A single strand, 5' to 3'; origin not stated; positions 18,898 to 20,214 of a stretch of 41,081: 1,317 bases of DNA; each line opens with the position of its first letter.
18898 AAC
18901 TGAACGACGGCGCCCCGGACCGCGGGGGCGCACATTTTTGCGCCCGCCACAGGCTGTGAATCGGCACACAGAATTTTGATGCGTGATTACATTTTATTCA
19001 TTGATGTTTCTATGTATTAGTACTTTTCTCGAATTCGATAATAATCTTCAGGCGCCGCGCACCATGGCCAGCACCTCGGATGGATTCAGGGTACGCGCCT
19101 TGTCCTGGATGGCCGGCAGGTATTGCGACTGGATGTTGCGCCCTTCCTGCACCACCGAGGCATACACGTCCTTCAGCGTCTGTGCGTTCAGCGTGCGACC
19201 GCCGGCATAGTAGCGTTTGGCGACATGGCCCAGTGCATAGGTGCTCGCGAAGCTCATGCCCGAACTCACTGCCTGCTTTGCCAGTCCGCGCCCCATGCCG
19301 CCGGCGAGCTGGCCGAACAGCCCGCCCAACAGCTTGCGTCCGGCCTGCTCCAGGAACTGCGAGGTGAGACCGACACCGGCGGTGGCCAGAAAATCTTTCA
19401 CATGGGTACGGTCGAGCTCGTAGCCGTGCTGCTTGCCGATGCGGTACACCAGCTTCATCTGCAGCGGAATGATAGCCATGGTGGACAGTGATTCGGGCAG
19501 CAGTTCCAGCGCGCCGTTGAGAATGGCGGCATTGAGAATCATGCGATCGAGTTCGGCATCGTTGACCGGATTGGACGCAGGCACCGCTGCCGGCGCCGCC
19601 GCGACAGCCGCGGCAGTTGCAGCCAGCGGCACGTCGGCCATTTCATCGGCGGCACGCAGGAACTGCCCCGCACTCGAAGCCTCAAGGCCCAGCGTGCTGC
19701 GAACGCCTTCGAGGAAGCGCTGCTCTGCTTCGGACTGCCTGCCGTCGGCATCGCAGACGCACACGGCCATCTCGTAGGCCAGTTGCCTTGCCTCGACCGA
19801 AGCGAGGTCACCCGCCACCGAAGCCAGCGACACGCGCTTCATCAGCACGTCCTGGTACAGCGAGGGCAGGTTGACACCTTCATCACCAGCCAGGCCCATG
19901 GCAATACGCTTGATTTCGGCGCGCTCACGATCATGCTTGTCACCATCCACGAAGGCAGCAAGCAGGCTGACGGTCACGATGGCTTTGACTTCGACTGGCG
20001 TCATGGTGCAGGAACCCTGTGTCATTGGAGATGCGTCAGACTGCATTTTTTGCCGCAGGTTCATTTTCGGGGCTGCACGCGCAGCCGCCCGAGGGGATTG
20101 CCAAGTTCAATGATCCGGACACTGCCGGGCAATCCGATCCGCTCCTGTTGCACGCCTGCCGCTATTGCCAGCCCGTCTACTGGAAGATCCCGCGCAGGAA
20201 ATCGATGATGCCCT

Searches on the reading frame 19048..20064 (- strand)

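Call 54: search_protein_families(library=pfam, proteins=[window:19048-20064:-], max_evalue=0.00001)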
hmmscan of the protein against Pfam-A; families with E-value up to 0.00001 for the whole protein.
window:19048-20064:- (338 aa): 2 families
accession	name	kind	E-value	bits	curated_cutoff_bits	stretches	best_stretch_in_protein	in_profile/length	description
PF05099.18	TerB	-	4.5e-08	33.8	24.4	1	28-131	3-112/118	Tellurite resistance protein TerB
PF04391.17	DUF533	-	2.5e-06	27.6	29.6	0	24-134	68-173/178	Protein of unknown function (DUF533)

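Call 67: search_protein_families(library=pfam, proteins=[window:19048-20064:-], max_evalue=0.01)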
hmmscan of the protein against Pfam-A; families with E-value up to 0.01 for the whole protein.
window:19048-20064:- (338 aa): 2 families
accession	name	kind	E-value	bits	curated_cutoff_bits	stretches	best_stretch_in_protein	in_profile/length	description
PF05099.18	TerB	-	4.5e-08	33.8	24.4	1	28-131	3-112/118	Tellurite resistance protein TerB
PF04391.17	DUF533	-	2.5e-06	27.6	29.6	1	24-134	68-173/178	Protein of unknown function (DUF533)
